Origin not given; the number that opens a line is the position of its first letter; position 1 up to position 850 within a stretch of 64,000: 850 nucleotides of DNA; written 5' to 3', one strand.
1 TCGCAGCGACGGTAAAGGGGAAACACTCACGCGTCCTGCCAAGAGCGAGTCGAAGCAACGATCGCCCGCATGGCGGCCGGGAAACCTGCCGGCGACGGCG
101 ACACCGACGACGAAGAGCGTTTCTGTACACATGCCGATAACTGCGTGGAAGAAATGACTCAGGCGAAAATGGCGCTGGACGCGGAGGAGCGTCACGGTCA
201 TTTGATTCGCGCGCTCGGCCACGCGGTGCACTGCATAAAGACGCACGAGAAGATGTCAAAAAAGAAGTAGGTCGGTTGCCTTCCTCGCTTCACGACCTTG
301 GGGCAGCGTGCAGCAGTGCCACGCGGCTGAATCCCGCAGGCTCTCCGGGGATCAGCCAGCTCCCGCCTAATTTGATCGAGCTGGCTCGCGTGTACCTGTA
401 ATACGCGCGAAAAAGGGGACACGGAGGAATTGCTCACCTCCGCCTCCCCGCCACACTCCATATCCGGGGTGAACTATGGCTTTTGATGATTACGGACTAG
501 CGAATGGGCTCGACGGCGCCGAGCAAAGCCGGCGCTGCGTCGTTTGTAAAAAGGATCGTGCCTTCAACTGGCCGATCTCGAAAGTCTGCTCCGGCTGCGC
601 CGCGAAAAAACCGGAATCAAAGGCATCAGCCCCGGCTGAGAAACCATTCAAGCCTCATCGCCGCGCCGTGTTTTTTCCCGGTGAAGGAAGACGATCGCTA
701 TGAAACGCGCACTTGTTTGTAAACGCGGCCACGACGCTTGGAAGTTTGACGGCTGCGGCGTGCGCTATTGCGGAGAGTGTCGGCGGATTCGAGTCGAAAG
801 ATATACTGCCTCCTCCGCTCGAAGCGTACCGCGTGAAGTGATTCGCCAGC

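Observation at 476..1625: Tandem array of paralogous small zinc-ribbon genes, one with a possible HNH-like core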

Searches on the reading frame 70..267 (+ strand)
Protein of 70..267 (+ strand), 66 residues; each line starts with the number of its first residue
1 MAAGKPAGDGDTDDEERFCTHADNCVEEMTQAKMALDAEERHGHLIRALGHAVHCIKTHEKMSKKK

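Call 7: search_protein_families(library=pfam, proteins=[window:70-267:+], max_evalue=1)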
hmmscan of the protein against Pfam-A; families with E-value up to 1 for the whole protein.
window:70-267:+ (66 aa): 0 families

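Call 8: search_protein_families(library=phrogs, proteins=[window:70-267:+], max_evalue=1)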
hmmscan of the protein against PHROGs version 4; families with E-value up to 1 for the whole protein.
window:70-267:+ (66 aa): 0 families

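Call 42: search_protein_families(library=pfam, proteins=[L003:192-1397:+, L003:1397-2134:-, L003:2138-2650:-, L003:2705-4042:-, L003:4014-4661:-, L003:5183-5539:-, L003:5571-5921:-, L003:7004-7402:+, L003:7784-8236:+, L003:8358-8831:-], max_evalue=0.01)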
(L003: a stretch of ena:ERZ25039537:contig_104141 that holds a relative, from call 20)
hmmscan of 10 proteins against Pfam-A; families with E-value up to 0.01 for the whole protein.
L003:192-1397:+ (402 aa): 2 families
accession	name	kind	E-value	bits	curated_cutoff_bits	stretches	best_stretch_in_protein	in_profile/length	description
PF00589.27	Phage_integrase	-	6.3e-25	88.4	27.1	1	224-385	2-168/172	Phage integrase family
PF13356.12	Arm-DNA-bind_3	-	1.8e-08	34.9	27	1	7-83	4-74/83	Arm DNA-binding domain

L003:1397-2134:- (245 aa): 0 families

L003:2138-2650:- (170 aa): 0 families

L003:2705-4042:- (445 aa): 1 family
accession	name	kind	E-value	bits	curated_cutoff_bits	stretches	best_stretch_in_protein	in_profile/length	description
PF08706.16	D5_N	-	1.2e-16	61.7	22.4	1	11-94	62-144/145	D5 N terminal like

L003:4014-4661:- (215 aa): 0 families

L003:5183-5539:- (118 aa): 1 family
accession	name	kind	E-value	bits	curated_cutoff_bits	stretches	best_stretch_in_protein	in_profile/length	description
PF05063.20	MT-A70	-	0.00044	20.7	23.9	1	21-71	122-172/172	MT-A70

L003:5571-5921:- (116 aa): 0 families

L003:7004-7402:+ (133 aa): 0 families

L003:7784-8236:+ (151 aa): 0 families

L003:8358-8831:- (157 aa): 0 families

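Call 43: search_protein_families(library=phrogs, proteins=[L003:192-1397:+, L003:1397-2134:-, L003:2138-2650:-, L003:2705-4042:-, L003:4014-4661:-, L003:5183-5539:-, L003:5571-5921:-, L003:7004-7402:+, L003:7784-8236:+, L003:8358-8831:-], max_evalue=0.001)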
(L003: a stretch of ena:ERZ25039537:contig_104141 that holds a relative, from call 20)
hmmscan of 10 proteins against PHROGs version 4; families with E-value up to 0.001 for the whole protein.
L003:192-1397:+ (402 aa): 7 families
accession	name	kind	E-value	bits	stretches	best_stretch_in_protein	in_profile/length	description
phrog_1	-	integration and excision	2.8e-61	209.6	1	20-395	111-445/611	integrase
phrog_216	-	integration and excision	4.2e-36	125.6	1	199-395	29-234/301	integrase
phrog_7269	-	integration and excision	1.8e-07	32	1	331-395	16-79/89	integrase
phrog_35951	-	unknown function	2.3e-07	32.2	1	328-386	5-63/97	-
phrog_25190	-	integration and excision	2.5e-06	28.8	1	311-396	18-100/109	integrase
phrog_3423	-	unknown function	4.1e-05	24.6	1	26-124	28-125/157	-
phrog_7685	-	integration and excision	9.8e-05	23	1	337-401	174-238/240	integrase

L003:1397-2134:- (245 aa): 0 families

L003:2138-2650:- (170 aa): 0 families

L003:2705-4042:- (445 aa): 8 families
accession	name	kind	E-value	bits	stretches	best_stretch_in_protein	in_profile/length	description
phrog_1156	-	DNA, RNA and nucleotide metabolism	1.9e-42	146.8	1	14-409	454-812/855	DNA primase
phrog_6088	-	DNA, RNA and nucleotide metabolism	4.4e-41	142.1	2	126-400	485-745/772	DNA primase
phrog_1829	-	DNA, RNA and nucleotide metabolism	2.8e-37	129.2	1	20-403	403-739/772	DNA primase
phrog_16950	-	DNA, RNA and nucleotide metabolism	2.2e-36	126.1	1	18-400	455-809/843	DNA primase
phrog_2478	-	DNA, RNA and nucleotide metabolism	2.4e-34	119.6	2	126-393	561-814/854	DNA polymerase/primase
phrog_1883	-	DNA, RNA and nucleotide metabolism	1.4e-17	64.3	2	15-88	387-460/756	DNA helicase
phrog_864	-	DNA, RNA and nucleotide metabolism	2.3e-13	50.5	1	258-403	464-603/1064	DNA primase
phrog_7601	-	unknown function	4.7e-05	23.9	0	256-415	115-268/289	-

L003:4014-4661:- (215 aa): 0 families

L003:5183-5539:- (118 aa): 4 families
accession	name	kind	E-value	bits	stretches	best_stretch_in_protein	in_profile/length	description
phrog_359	-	other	1.3e-16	62.1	1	3-77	224-299/329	DNA methyltransferase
phrog_10837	-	unknown function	2.2e-13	51.3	1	3-77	52-127/139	-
phrog_21315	-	unknown function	2.4e-08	34.4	1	10-77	343-412/415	-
phrog_16888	-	unknown function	5.9e-06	27.1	1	53-88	9-43/67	-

L003:5571-5921:- (116 aa): 3 families
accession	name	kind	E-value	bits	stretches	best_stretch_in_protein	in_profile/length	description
phrog_359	-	other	3.1e-10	41.1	1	12-106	102-191/329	DNA methyltransferase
phrog_21315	-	unknown function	1.4e-05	25.3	1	24-106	233-313/415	-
phrog_15877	-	other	0.00038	21.7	1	31-90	5-58/152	DNA methyltransferase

L003:7004-7402:+ (133 aa): 0 families

L003:7784-8236:+ (151 aa): 0 families

L003:8358-8831:- (157 aa): 0 families

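Call 59: search_protein_families(library=padloc, proteins=[window:70-267:+], max_evalue=0.1)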
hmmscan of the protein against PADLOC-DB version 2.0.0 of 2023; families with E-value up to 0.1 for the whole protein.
window:70-267:+ (66 aa): 0 families

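Call 62: search_protein_families(library=pfam, proteins=[L003:6271-6474:-, L003:6776-6979:+, L003:7402-7602:+, L003:7602-7787:+, L003:4898-5038:-, L003:3-164:+, L003:7619-8236:+], max_evalue=0.05)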
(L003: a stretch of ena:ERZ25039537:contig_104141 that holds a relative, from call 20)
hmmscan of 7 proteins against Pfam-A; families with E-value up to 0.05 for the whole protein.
L003:6271-6474:- (67 aa): 0 families

L003:6776-6979:+ (68 aa): 0 families

L003:7402-7602:+ (67 aa): 0 families

L003:7602-7787:+ (62 aa): 0 families

L003:4898-5038:- (46 aa): 0 families

L003:3-164:+ (53 aa): 0 families

L003:7619-8236:+ (206 aa): 0 families

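Call 84: search_protein_families(library=phrogs, proteins=[L003:7784-8236:+], max_evalue=0.01)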
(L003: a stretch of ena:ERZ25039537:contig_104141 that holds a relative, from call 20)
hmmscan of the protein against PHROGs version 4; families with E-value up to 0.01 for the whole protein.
L003:7784-8236:+ (151 aa): 0 families

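Call 90: search_protein_families(library=ncbifam, proteins=[L003:7784-8236:+], max_evalue=0.1)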
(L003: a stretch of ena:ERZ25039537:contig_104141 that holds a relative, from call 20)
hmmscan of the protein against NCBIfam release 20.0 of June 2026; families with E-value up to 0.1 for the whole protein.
L003:7784-8236:+ (151 aa): 0 families

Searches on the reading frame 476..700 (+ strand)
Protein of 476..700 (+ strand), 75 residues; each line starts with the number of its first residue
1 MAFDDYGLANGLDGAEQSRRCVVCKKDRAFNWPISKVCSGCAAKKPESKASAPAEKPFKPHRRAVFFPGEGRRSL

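Call 7: search_protein_families(library=pfam, proteins=[window:476-700:+], max_evalue=1)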
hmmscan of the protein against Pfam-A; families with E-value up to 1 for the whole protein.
window:476-700:+ (75 aa): 1 family
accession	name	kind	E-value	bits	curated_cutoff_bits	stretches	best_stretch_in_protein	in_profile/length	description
PF03599.22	CdhD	-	0.43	9.7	24.8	1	6-38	183-215/387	CO dehydrogenase/acetyl-CoA synthase delta subunit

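Call 8: search_protein_families(library=phrogs, proteins=[window:476-700:+], max_evalue=1)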
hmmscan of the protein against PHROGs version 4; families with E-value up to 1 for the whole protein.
window:476-700:+ (75 aa): 0 families

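Call 12: search_protein_families(library=ncbifam, proteins=[window:476-700:+], max_evalue=1)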
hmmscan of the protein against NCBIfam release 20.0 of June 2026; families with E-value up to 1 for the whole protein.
window:476-700:+ (75 aa): 0 families

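Call 20: find_encoding_contigs(protein=P0002, flank=10000)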
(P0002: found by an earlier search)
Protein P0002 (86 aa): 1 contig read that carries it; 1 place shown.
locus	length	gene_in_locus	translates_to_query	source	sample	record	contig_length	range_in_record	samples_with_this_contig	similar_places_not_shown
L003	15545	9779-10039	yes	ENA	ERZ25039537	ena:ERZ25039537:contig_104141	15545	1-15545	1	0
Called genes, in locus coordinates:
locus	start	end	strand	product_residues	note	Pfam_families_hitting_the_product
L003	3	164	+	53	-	?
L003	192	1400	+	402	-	PF13356:Arm-DNA-bind_3, PF00589:Phage_integrase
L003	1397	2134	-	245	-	-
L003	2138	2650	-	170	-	-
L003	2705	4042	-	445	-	PF08706:D5_N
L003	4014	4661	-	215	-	-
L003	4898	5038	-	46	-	-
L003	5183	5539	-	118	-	-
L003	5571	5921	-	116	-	-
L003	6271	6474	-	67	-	-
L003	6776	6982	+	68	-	-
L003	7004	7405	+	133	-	-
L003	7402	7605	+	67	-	-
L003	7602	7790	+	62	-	-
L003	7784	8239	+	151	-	-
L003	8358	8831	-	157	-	-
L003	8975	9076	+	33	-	-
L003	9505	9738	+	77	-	-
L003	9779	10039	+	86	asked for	-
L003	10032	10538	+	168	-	-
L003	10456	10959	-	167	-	-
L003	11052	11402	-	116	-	-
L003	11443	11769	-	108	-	-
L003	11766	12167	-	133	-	-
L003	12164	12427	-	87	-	-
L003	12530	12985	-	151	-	-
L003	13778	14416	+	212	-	-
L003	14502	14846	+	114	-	-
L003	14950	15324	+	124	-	-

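Call 42: search_protein_families(library=pfam, proteins=[L003:192-1397:+, L003:1397-2134:-, L003:2138-2650:-, L003:2705-4042:-, L003:4014-4661:-, L003:5183-5539:-, L003:5571-5921:-, L003:7004-7402:+, L003:7784-8236:+, L003:8358-8831:-], max_evalue=0.01)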
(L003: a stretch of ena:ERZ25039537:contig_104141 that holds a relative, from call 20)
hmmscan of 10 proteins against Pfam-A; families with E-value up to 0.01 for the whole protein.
L003:192-1397:+ (402 aa): 2 families
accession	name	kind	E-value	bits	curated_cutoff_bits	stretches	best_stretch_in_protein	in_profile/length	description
PF00589.27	Phage_integrase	-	6.3e-25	88.4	27.1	1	224-385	2-168/172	Phage integrase family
PF13356.12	Arm-DNA-bind_3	-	1.8e-08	34.9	27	1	7-83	4-74/83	Arm DNA-binding domain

L003:1397-2134:- (245 aa): 0 families

L003:2138-2650:- (170 aa): 0 families

L003:2705-4042:- (445 aa): 1 family
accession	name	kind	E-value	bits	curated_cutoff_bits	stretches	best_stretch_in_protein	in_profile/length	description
PF08706.16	D5_N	-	1.2e-16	61.7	22.4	1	11-94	62-144/145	D5 N terminal like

L003:4014-4661:- (215 aa): 0 families

L003:5183-5539:- (118 aa): 1 family
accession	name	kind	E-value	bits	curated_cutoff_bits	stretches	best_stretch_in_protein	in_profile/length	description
PF05063.20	MT-A70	-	0.00044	20.7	23.9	1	21-71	122-172/172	MT-A70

L003:5571-5921:- (116 aa): 0 families

L003:7004-7402:+ (133 aa): 0 families

L003:7784-8236:+ (151 aa): 0 families

L003:8358-8831:- (157 aa): 0 families

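Call 43: search_protein_families(library=phrogs, proteins=[L003:192-1397:+, L003:1397-2134:-, L003:2138-2650:-, L003:2705-4042:-, L003:4014-4661:-, L003:5183-5539:-, L003:5571-5921:-, L003:7004-7402:+, L003:7784-8236:+, L003:8358-8831:-], max_evalue=0.001)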
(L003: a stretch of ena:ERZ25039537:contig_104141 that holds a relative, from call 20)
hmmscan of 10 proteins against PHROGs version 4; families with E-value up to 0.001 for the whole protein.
L003:192-1397:+ (402 aa): 7 families
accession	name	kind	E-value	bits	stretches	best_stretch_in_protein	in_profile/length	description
phrog_1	-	integration and excision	2.8e-61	209.6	1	20-395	111-445/611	integrase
phrog_216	-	integration and excision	4.2e-36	125.6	1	199-395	29-234/301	integrase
phrog_7269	-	integration and excision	1.8e-07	32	1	331-395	16-79/89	integrase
phrog_35951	-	unknown function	2.3e-07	32.2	1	328-386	5-63/97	-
phrog_25190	-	integration and excision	2.5e-06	28.8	1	311-396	18-100/109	integrase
phrog_3423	-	unknown function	4.1e-05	24.6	1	26-124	28-125/157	-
phrog_7685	-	integration and excision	9.8e-05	23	1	337-401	174-238/240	integrase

L003:1397-2134:- (245 aa): 0 families

L003:2138-2650:- (170 aa): 0 families

L003:2705-4042:- (445 aa): 8 families
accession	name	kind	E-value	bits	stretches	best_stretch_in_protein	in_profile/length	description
phrog_1156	-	DNA, RNA and nucleotide metabolism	1.9e-42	146.8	1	14-409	454-812/855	DNA primase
phrog_6088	-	DNA, RNA and nucleotide metabolism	4.4e-41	142.1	2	126-400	485-745/772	DNA primase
phrog_1829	-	DNA, RNA and nucleotide metabolism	2.8e-37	129.2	1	20-403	403-739/772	DNA primase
phrog_16950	-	DNA, RNA and nucleotide metabolism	2.2e-36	126.1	1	18-400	455-809/843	DNA primase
phrog_2478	-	DNA, RNA and nucleotide metabolism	2.4e-34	119.6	2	126-393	561-814/854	DNA polymerase/primase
phrog_1883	-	DNA, RNA and nucleotide metabolism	1.4e-17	64.3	2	15-88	387-460/756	DNA helicase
phrog_864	-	DNA, RNA and nucleotide metabolism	2.3e-13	50.5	1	258-403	464-603/1064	DNA primase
phrog_7601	-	unknown function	4.7e-05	23.9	0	256-415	115-268/289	-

L003:4014-4661:- (215 aa): 0 families

L003:5183-5539:- (118 aa): 4 families
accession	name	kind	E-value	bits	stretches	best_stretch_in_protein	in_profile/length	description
phrog_359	-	other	1.3e-16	62.1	1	3-77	224-299/329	DNA methyltransferase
phrog_10837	-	unknown function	2.2e-13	51.3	1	3-77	52-127/139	-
phrog_21315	-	unknown function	2.4e-08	34.4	1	10-77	343-412/415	-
phrog_16888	-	unknown function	5.9e-06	27.1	1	53-88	9-43/67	-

L003:5571-5921:- (116 aa): 3 families
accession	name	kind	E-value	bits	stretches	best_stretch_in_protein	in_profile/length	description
phrog_359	-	other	3.1e-10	41.1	1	12-106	102-191/329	DNA methyltransferase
phrog_21315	-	unknown function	1.4e-05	25.3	1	24-106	233-313/415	-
phrog_15877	-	other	0.00038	21.7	1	31-90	5-58/152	DNA methyltransferase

L003:7004-7402:+ (133 aa): 0 families

L003:7784-8236:+ (151 aa): 0 families

L003:8358-8831:- (157 aa): 0 families

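Call 59: search_protein_families(library=padloc, proteins=[window:476-700:+], max_evalue=0.1)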
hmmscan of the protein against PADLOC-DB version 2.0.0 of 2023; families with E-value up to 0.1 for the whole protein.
window:476-700:+ (75 aa): 0 families

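Call 62: search_protein_families(library=pfam, proteins=[L003:6271-6474:-, L003:6776-6979:+, L003:7402-7602:+, L003:7602-7787:+, L003:4898-5038:-, L003:3-164:+, L003:7619-8236:+], max_evalue=0.05)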
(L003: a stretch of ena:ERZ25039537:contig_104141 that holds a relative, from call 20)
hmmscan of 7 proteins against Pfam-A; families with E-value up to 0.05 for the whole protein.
L003:6271-6474:- (67 aa): 0 families

L003:6776-6979:+ (68 aa): 0 families

L003:7402-7602:+ (67 aa): 0 families

L003:7602-7787:+ (62 aa): 0 families

L003:4898-5038:- (46 aa): 0 families

L003:3-164:+ (53 aa): 0 families

L003:7619-8236:+ (206 aa): 0 families

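Call 84: search_protein_families(library=phrogs, proteins=[L003:7784-8236:+], max_evalue=0.01)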
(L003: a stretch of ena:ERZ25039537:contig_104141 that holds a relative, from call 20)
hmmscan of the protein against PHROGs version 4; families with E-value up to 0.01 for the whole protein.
L003:7784-8236:+ (151 aa): 0 families

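Call 90: search_protein_families(library=ncbifam, proteins=[L003:7784-8236:+], max_evalue=0.1)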
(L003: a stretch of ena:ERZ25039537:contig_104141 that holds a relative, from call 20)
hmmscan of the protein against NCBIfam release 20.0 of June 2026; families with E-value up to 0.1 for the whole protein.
L003:7784-8236:+ (151 aa): 0 families
